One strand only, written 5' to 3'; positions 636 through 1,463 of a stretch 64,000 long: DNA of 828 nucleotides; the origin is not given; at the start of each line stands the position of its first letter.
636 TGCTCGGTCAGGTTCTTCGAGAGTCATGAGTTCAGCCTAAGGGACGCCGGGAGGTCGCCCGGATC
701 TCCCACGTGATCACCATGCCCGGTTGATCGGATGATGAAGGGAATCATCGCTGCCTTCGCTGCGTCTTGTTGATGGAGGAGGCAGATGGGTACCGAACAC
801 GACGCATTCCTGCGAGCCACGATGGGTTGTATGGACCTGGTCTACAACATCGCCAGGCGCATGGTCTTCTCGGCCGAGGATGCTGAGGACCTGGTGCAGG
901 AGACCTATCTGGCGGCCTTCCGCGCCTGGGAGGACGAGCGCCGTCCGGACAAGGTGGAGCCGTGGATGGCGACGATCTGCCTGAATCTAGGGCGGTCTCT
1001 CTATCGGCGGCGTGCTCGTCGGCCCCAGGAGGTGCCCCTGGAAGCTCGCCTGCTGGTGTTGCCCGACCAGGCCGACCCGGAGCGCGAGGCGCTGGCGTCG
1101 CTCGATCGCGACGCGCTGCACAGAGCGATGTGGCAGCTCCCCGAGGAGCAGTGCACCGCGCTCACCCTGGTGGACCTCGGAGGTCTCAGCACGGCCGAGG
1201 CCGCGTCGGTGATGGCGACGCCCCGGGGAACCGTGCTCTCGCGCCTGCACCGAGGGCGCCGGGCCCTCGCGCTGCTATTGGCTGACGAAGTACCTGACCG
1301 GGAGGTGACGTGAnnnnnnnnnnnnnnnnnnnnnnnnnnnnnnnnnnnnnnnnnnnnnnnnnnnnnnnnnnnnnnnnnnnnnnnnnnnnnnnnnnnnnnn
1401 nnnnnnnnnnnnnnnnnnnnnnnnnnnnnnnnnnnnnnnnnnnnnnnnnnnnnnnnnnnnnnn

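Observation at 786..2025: Operon coupling an ECF sigma factor, a zinc-finger anti-sigma factor and a MerT-like membrane protein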

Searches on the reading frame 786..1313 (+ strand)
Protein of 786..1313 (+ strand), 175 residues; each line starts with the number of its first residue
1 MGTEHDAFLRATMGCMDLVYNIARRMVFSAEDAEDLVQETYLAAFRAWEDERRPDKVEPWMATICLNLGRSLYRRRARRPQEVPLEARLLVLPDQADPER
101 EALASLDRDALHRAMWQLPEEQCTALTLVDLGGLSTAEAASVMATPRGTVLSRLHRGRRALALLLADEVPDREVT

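Call 3: search_protein_families(library=pfam, proteins=[window:786-1313:+], max_evalue=1)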
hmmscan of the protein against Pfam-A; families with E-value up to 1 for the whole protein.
window:786-1313:+ (175 aa): 6 families
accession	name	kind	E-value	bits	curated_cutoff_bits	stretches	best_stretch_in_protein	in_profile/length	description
PF04542.20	Sigma70_r2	-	1.1e-14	54.4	24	1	17-79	7-71/71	Sigma-70 region 2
PF08281.18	Sigma70_r4_2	-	5.5e-13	48.8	25.7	1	109-161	2-54/54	Sigma-70, region 4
PF04545.22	Sigma70_r4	-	5.9e-06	26.2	24.1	1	114-161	1-48/50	Sigma-70, region 4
PF20432.4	Xre-like-HTH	-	0.003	18.3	25.8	1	125-159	15-48/63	Antitoxin Xre-like helix-turn-helix domain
PF07638.17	Sigma70_ECF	-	0.067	13.5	21.1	1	98-158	118-176/185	ECF sigma factor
PF02001.22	DUF134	-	0.078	14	27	1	121-163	38-80/98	Protein of unknown function DUF134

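Call 4: search_protein_families(library=ncbifam, proteins=[window:786-1313:+], max_evalue=1)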
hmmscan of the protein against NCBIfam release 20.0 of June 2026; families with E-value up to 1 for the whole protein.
window:786-1313:+ (175 aa): 83 families (the best 25 are shown)
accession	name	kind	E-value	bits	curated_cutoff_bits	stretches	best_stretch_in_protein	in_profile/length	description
TIGR02947.1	SigH_actino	hypoth_equivalog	8e-28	97.4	251.55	2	99-172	113-186/193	RNA polymerase sigma-70 factor, TIGR02947 family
NF007225.0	PRK09643.1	equivalog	4.1e-25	88.7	190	1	7-167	28-184/204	RNA polymerase sigma factor SigM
TIGR02983.1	SigE-fam_strep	subfamily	3.3e-24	85.6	141.55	1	17-166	17-159/162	SigE family RNA polymerase sigma factor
NF009185.0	PRK12533.1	equivalog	1.1e-21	77.6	248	1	8-168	31-196/231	RNA polymerase sigma factor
NF009164.0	PRK12511.1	equivalog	1.9e-20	73.2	185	1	22-164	20-158/182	RNA polymerase sigma factor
TIGR02937.1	sigma70-ECF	superfamily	1.9e-20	73.1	42.9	1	14-162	9-162/165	sigma-70 family RNA polymerase sigma factor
NF007229.0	PRK09647.1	equivalog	1.9e-20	73.1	265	1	17-171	55-208/220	RNA polymerase sigma factor SigE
NF004113.0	PRK05602.1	equivalog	3.2e-20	72.6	208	1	16-171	55-207/211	RNA polymerase sigma factor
NF008888.0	PRK11922.1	equivalog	9.4e-20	71.2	204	1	18-169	42-200/231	RNA polymerase sigma factor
NF009166.1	PRK12513.1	equivalog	6.9e-19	68.3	206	1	19-169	35-190/193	RNA polymerase sigma factor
TIGR02939.1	RpoE_Sigma70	equivalog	4.4e-18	66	236.15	1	19-164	33-185/190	RNA polymerase sigma factor RpoE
NF058625.1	sigma_PG0214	equivalog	7.5e-18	64.8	130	1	6-161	4-157/170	GFO_1088 family ECF-type sigma factor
NF009171.0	PRK12518.1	equivalog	9.2e-18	64.7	208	1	31-165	51-184/191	RNA polymerase sigma factor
NF007227.0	PRK09645.1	subfamily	4e-17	62.7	202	1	19-167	26-172/177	sigma-70 family RNA polymerase sigma factor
NF009192.0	PRK12540.1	equivalog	1.1e-16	61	307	1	27-166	26-160/182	RNA polymerase sigma factor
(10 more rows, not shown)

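Call 31: search_solved_structures(query=window:786-1310:+, max_evalue=0.00001)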
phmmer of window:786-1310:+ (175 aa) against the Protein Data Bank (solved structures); distinct sequences matched with E-value up to 0.00001: 17.
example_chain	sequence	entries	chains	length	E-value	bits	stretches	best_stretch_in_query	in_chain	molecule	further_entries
6jcy_F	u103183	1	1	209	4.2e-23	85.4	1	8-172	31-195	ECF RNA polymerase sigma factor SigH,ECF RNA polymerase sigma factor SigE,ECF RNA polymera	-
5zx2_F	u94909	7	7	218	1.5e-22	83.6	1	8-172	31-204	ECF RNA polymerase sigma factor SigH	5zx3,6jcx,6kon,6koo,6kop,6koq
9m9d_F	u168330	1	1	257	8.1e-20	74.8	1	16-166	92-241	ECF RNA polymerase sigma factor SigE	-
9m9e_F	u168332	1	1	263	8.6e-20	74.7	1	16-166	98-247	ECF RNA polymerase sigma factor SigE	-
9m98_F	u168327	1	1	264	8.7e-20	74.7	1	16-166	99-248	ECF RNA polymerase sigma factor SigE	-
6in7_B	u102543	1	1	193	1.1e-17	67.8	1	19-162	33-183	RNA polymerase sigma-H factor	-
8z6g_B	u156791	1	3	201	1.2e-17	67.7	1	19-163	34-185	RNA polymerase sigma factor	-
1or7_A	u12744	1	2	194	7.6e-14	55.3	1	19-161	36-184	RNA polymerase sigma-E factor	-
6jbq_F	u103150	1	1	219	1.1e-13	54.8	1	19-161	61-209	ECF RNA polymerase sigma-E factor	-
5wuq_A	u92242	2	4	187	2.4e-11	47.2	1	5-166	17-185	ECF RNA polymerase sigma factor SigW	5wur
6dv9_F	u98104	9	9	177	8.5e-11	45.4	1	18-166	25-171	ECF RNA polymerase sigma factor SigL | RNA polymerase sigma factor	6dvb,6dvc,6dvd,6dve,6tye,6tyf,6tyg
5fgm_A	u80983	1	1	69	6.4e-10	42.6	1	111-167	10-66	ECF RNA polymerase sigma factor SigR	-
4cxf_A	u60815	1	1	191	1.7e-09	41.2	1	23-166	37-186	RNA POLYMERASE SIGMA FACTOR CNRH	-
1h3l_A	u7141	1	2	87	3.8e-09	40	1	8-81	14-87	RNA POLYMERASE SIGMA FACTOR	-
5uxx_A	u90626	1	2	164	7.5e-09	39.1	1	30-165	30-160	RNA polymerase sigma factor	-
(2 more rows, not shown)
